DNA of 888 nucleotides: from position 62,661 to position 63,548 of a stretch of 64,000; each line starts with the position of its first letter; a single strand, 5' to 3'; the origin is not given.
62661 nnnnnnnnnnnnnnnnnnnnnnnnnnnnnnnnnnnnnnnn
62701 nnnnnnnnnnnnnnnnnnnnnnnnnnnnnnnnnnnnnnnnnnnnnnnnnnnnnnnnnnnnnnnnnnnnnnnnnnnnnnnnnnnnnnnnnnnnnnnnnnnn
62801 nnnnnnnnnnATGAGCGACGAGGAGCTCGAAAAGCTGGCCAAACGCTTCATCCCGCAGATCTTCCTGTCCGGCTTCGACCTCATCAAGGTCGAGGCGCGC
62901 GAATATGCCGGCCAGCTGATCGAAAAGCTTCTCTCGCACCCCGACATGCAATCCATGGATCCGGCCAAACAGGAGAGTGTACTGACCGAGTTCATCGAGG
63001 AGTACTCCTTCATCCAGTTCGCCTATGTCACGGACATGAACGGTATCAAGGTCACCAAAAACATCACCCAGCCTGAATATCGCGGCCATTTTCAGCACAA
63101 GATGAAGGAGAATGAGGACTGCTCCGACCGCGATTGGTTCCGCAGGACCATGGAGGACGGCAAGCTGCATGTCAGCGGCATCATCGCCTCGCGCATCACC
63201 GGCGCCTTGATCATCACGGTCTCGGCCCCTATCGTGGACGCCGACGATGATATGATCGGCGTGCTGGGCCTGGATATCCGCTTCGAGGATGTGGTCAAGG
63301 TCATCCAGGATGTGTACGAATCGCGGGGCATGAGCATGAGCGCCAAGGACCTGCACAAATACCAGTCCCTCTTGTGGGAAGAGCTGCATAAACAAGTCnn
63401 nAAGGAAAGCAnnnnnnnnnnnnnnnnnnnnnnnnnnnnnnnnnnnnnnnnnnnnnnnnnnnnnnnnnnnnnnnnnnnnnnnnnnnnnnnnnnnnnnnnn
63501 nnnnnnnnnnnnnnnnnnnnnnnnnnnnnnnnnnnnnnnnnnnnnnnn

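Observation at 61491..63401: LeuA/Re-citrate-synthase-family DRE-TIM enzyme carrying a C-terminal Cache/PAS-like domain, directly upstream of icd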

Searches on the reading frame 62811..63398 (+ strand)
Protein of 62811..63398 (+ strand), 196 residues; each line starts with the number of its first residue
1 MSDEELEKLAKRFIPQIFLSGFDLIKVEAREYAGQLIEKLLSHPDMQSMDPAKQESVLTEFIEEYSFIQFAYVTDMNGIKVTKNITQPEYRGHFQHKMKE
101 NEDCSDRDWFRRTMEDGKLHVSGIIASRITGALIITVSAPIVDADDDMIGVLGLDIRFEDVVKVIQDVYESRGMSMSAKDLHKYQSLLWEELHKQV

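Call 21: search_protein_families(library=pfam, proteins=[window:62811-63398:+], max_evalue=0.01)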
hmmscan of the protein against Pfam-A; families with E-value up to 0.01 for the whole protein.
window:62811-63398:+ (196 aa): 2 families
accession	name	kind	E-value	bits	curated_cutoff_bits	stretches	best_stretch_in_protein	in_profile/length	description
PF22673.2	MCP-like_PDC_1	-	3.6e-12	47.1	27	1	56-160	3-110/113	Methyl-accepting chemotaxis protein-like, first PDC sensor domain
PF02743.24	dCache_1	-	5e-11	43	45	1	52-165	57-159/240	Cache domain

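Call 26: predict_structure(alignment_id=A1)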
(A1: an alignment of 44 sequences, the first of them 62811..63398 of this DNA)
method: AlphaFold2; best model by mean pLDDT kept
length: 196 residues; sequences in the alignment: 44
mean_pLDDT: 83.6   pTM: 0.75
mean pLDDT of the five models: 83.6, 82.1, 81.1, 79.8, 77.3
residues with pLDDT >= 90: 100; 70-90: 53; 50-70: 37; < 50: 6
segments of 3 or more residues with pLDDT < 50: 16-18
pLDDT, mean of each block of 10 residues (from residue 1): 67 53 80 94 94 96 93 96 88 80 91 96 88 93 95 94 77 65 66 54
secondary structure, 60 per line:
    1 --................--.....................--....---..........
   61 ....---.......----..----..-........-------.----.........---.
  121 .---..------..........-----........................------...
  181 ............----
elements in order: H3-18 H21-41 H44-47 H51-64 E68-74 H88-95 H108-116 E133-142 E148-157 H158-171 H178-192

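Call 31: search_protein_representatives(protein=window:62811-63398:+)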
Query: 196 residues. Proteins with E-value up to 0.001 (for the whole library): 382; up to 1e-10: 115; up to 1e-30: 5. The best 150 are listed.
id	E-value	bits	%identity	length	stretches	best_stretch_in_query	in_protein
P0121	5.5e-53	195.7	78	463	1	1-118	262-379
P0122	1.6e-45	171.3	50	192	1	2-164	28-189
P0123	6.0e-39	150.0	45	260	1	2-167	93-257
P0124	1.0e-35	139.4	38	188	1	2-171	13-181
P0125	3.2e-31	124.8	41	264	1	1-167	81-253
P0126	2.9e-30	121.7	44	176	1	26-180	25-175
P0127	3.7e-30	121.3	41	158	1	6-164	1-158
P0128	2.9e-29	118.4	40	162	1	10-164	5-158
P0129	5.2e-29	117.6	46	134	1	37-164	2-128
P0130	1.2e-28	116.4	40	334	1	2-166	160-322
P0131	1.3e-28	116.2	42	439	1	2-166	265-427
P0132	3.5e-27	111.6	51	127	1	49-164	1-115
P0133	3.4e-26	108.4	43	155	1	9-163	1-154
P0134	8.1e-26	107.2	75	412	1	1-77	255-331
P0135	3.6e-25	105.0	39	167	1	2-164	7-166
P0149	4.8e-19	85.1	31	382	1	19-163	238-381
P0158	3.4e-17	79.1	31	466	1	22-163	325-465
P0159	5.4e-17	78.4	30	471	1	18-162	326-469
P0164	4.5e-16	75.4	35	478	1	26-161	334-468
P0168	5.7e-16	75.1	31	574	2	24-157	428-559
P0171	9.3e-16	74.4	38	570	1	34-156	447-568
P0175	1.5e-15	73.7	30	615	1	2-167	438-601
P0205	3.4e-12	62.8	31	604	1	25-157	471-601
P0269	7.3e-09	51.9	31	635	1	35-158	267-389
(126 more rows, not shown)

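Call 33: search_protein_families(library=pfam, proteins=[P0131, P0149, P0158, P0159, P0164, P0168, P0171, P0175, P0205, P0269], max_evalue=0.001)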
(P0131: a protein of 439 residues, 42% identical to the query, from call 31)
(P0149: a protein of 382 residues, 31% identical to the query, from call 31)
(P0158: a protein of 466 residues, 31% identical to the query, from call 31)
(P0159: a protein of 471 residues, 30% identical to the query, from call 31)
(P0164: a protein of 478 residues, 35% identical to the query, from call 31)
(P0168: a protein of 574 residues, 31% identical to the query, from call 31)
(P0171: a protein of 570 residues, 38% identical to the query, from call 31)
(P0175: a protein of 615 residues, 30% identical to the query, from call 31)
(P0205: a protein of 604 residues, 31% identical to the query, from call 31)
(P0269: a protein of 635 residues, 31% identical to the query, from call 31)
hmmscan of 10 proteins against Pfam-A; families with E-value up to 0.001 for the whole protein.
P0131 (439 aa): 3 families
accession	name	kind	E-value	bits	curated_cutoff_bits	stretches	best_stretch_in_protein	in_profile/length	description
PF22673.2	MCP-like_PDC_1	-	4.1e-12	47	27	1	329-422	16-111/113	Methyl-accepting chemotaxis protein-like, first PDC sensor domain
PF02743.24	dCache_1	-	9.7e-12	45.4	45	1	281-425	22-158/240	Cache domain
PF00682.25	HMGL-like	-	8.4e-06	25.8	29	1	101-152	204-254/260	HMGL-like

P0149 (382 aa): 3 families
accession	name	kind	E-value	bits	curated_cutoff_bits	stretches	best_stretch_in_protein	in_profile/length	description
PF00015.26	MCPsignal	-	3.1e-19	69.9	34.6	1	89-201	3-116/172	Methyl-accepting chemotaxis protein (MCP) signalling domain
PF02743.24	dCache_1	-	1.4e-12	48.1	45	1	230-380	29-156/240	Cache domain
PF22673.2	MCP-like_PDC_1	-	1.2e-09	39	27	1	316-379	48-111/113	Methyl-accepting chemotaxis protein-like, first PDC sensor domain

P0158 (466 aa): 5 families
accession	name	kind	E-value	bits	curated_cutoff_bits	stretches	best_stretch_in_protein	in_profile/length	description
PF00015.26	MCPsignal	-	8.1e-38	130.4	34.6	1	130-294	5-169/172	Methyl-accepting chemotaxis protein (MCP) signalling domain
PF02743.24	dCache_1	-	4.2e-12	46.5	45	1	355-463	57-155/240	Cache domain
PF22673.2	MCP-like_PDC_1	-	4.2e-07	30.8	27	1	404-463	52-111/113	Methyl-accepting chemotaxis protein-like, first PDC sensor domain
PF10388.15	YkuI_C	-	2.9e-06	27.7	26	1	373-448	70-149/166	EAL-domain associated signalling protein domain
PF18497.6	RNase_3_N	-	0.00035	21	26.8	0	46-91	7-52/95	Ribonuclease III N-terminal domain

P0159 (471 aa): 6 families
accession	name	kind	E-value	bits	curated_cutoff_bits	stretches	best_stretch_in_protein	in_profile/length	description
PF00015.26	MCPsignal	-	1.2e-32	113.6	34.6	1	135-300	9-170/172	Methyl-accepting chemotaxis protein (MCP) signalling domain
PF02743.24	dCache_1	-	2.3e-16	60.5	45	1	357-469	42-156/240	Cache domain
PF22673.2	MCP-like_PDC_1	-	7.1e-10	39.7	27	1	408-468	51-111/113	Methyl-accepting chemotaxis protein-like, first PDC sensor domain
PF10388.15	YkuI_C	-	2.3e-07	31.2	26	1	379-450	71-146/166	EAL-domain associated signalling protein domain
PF11657.13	Activator-TraM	-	0.00053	20.4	24.4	1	37-124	18-104/142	Transcriptional activator TraM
PF06009.19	Laminin_II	-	0.00072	20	33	0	105-172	4-71/138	Laminin Domain II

P0164 (478 aa): 3 families
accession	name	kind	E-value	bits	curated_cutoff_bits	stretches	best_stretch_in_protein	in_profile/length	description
PF00015.26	MCPsignal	-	1.1e-37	130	34.6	1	149-301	19-171/172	Methyl-accepting chemotaxis protein (MCP) signalling domain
PF02743.24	dCache_1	-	3.7e-12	46.8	45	1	385-468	66-155/240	Cache domain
PF22673.2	MCP-like_PDC_1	-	2.3e-09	38.1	27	1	407-468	50-111/113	Methyl-accepting chemotaxis protein-like, first PDC sensor domain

P0168 (574 aa): 4 families
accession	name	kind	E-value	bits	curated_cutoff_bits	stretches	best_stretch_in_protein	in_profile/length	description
PF00015.26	MCPsignal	-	2.9e-43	148.1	34.6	1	213-394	1-168/172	Methyl-accepting chemotaxis protein (MCP) signalling domain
PF02743.24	dCache_1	-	6.1e-11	42.8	45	1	420-559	34-151/240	Cache domain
PF22673.2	MCP-like_PDC_1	-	4e-05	24.4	27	1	460-560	3-108/113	Methyl-accepting chemotaxis protein-like, first PDC sensor domain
PF10388.15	YkuI_C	-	0.00025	21.4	26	0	454-544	52-144/166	EAL-domain associated signalling protein domain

P0171 (570 aa): 3 families
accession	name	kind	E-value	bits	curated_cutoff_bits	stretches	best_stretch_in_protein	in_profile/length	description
PF00015.26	MCPsignal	-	2.1e-40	138.8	34.6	1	224-406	3-171/172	Methyl-accepting chemotaxis protein (MCP) signalling domain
PF22673.2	MCP-like_PDC_1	-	8.7e-11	42.7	27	1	509-570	48-108/113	Methyl-accepting chemotaxis protein-like, first PDC sensor domain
PF02743.24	dCache_1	-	3.2e-07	30.6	45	1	474-569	61-151/240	Cache domain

P0175 (615 aa): 3 families
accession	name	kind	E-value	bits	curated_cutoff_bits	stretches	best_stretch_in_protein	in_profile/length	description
PF00682.25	HMGL-like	-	6.3e-30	104.9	29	1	54-327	3-258/260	HMGL-like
PF02743.24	dCache_1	-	3.7e-10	40.2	45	1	485-607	57-167/240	Cache domain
PF22673.2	MCP-like_PDC_1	-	2e-09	38.3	27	1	490-597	1-113/113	Methyl-accepting chemotaxis protein-like, first PDC sensor domain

P0205 (604 aa): 4 families
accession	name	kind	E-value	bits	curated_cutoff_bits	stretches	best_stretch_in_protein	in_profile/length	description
PF00015.26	MCPsignal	-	2.6e-43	148.3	34.6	1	257-439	3-171/172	Methyl-accepting chemotaxis protein (MCP) signalling domain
PF02743.24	dCache_1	-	2.1e-09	37.7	45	1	488-601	47-151/240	Cache domain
PF22673.2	MCP-like_PDC_1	-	1.4e-07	32.4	27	1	545-601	50-107/113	Methyl-accepting chemotaxis protein-like, first PDC sensor domain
PF10388.15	YkuI_C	-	0.00021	21.6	26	1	479-586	37-144/166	EAL-domain associated signalling protein domain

P0269 (635 aa): 3 families
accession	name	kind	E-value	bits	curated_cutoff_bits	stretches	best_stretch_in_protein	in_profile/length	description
PF00015.26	MCPsignal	-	3.6e-43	147.8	34.6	1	43-225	3-171/172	Methyl-accepting chemotaxis protein (MCP) signalling domain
PF02743.24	dCache_1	-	1.6e-13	51.2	45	1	265-390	29-153/240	Cache domain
PF22673.2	MCP-like_PDC_1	-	1.2e-08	35.8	27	1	327-389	47-108/113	Methyl-accepting chemotaxis protein-like, first PDC sensor domain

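Call 35: search_solved_structures(query=A1, max_evalue=1, show_alignments=0)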
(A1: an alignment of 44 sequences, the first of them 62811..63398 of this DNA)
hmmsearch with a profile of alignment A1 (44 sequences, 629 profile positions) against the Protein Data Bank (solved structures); distinct sequences matched with E-value up to 1: 36.
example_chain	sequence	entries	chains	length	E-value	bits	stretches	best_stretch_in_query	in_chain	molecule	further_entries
3eeg_A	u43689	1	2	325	1.2e-27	99.8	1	57-377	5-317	2-isopropylmalate synthase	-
3rmj_A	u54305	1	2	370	8.6e-26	93.7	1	54-380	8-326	2-isopropylmalate synthase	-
6e1j_A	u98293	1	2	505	2.2e-24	89.1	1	60-380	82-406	2-isopropylmalate synthase, A genome specific 1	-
3ble_A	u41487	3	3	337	2e-23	85.9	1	59-367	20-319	Citramalate synthase from Leptospira interrogans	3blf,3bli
6ktq_A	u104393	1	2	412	4.2e-23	84.8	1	61-378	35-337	Homocitrate synthase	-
3ivs_A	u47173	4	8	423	2.8e-19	72.2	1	57-380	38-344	Homocitrate synthase, mitochondrial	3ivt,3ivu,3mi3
4ov4_A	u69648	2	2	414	1.4e-16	63.3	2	255-405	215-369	2-isopropylmalate synthase | isopropylmalate synthase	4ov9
2ztj_A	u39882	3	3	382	3.5e-14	55.4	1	238-377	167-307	Homocitrate synthase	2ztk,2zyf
3a9i_A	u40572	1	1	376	3.5e-14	55.3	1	238-377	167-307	Homocitrate synthase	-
3ewb_X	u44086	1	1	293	2.3e-13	52.6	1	59-311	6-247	2-isopropylmalate synthase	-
3hpx_A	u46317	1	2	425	4.7e-07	31.8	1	261-368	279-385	2-isopropylmalate synthase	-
3u6w_A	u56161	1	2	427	4.8e-07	31.8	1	261-368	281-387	2-isopropylmalate synthase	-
1sr9_A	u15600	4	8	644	6.3e-07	31.4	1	261-368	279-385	2-isopropylmalate synthase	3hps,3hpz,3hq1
3fig_A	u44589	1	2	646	6.4e-07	31.4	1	261-368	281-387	2-isopropylmalate synthase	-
8ih7_A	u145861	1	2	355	9e-07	30.9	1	260-333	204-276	4-hydroxy-2-oxovalerate aldolase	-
2bas_A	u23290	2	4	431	0.15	13.6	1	470-583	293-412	YkuI protein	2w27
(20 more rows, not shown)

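Call 37: find_related_loci(query=A1, collection=genome_contigs, flank=6000)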
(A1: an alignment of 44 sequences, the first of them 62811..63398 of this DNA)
Query A1 (196 aa) in genome_contigs; peptide patterns used: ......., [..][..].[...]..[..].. (x = any residue, [..] = any of these).
599 stretches matched a pattern (row limit reached: there are more); 89 encode a relative of the query (tblastn E <= 1e-3); the best 80 are kept; 80 distinct loci.
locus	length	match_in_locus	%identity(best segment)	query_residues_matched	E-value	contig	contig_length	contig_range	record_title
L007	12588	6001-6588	78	1-196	3e-106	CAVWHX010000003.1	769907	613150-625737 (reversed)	MAG: uncultured delta proteobacterium isolate MFD01476.bin.2.53 genome assembly, contig: contig_25409, whole genome shot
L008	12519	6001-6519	51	1-173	2e-51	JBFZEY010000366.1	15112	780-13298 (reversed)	MAG: Spirochaetota bacterium isolate PPR_0600 k121_2522328, whole genome shotgun sequence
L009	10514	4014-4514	51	1-168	1e-51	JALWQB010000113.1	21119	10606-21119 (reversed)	MAG: Deltaproteobacteria bacterium isolate M2_metabat1_scaf2bin.001 M2_NODE_2450_length_21119_cov_8.105040, whole genome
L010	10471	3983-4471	52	1-164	7e-51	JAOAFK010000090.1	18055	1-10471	MAG: Syntrophorhabdaceae bacterium isolate SKW285 k141_656619, whole genome shotgun sequence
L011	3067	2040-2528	49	1-164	1e-50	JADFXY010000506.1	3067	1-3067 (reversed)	MAG: Deltaproteobacteria bacterium isolate nDJH2bin9 nDJH2_bin9_NODE_506_length_3067_cov_2.157823, whole genome shotgun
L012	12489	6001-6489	49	1-164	8e-50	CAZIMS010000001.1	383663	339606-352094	MAG TPA_asm: uncultured Pseudomonadota bacterium isolate binchicken_co40_56 genome assembly, contig: NODE_17_length_3836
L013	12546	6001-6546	47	1-184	1e-49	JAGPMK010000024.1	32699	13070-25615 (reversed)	MAG: Syntrophorhabdales bacterium isolate Gw_SlDig_bin_311 Gw_SlDig_1984_length_32699_cov_66.311157, whole genome shotgu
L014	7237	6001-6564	43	1-189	4e-49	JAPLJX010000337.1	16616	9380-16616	MAG: Deltaproteobacteria bacterium isolate LacPavin_0818_WC55_MAG_56_7 LacPavin_0818_WC55_scaffold_141899, whole genome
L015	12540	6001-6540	46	1-181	2e-48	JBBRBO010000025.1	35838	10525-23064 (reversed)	MAG: Desulfomonilales bacterium isolate Co_metawrap_2348 Cmw_2348_k141_21778949_length_35838_cov_9.9980, whole genome sh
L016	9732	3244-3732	48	1-164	1e-48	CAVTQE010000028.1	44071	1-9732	MAG: uncultured delta proteobacterium isolate MFD00709.bin.2.91 genome assembly, contig: contig_46435, whole genome shot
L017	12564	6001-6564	43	1-189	4e-48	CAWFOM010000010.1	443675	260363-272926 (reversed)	MAG: uncultured delta proteobacterium isolate MFD05942.bin.3.94 genome assembly, contig: contig_26775, whole genome shot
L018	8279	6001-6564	42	1-189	1e-47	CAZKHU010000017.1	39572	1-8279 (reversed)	MAG TPA_asm: uncultured Syntrophus sp. isolate binchicken_co220_86 genome assembly, contig: NODE_529_length_39572_cov_9.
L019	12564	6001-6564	41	1-189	1e-47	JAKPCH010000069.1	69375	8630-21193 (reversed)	MAG: Deltaproteobacteria bacterium isolate JPMR_maxbin.014 k141_980375, whole genome shotgun sequence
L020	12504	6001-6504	47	1-169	1e-47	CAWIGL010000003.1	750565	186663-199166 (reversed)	MAG: uncultured delta proteobacterium isolate MFD03726.bin.2.45 genome assembly, contig: contig_26574, whole genome shot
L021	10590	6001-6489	49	1-163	3e-47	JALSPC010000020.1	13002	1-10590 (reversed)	MAG: bacterium isolate 356-284_metabat2_scaf2bin.022 356-284_scaffold_1288_c1, whole genome shotgun sequence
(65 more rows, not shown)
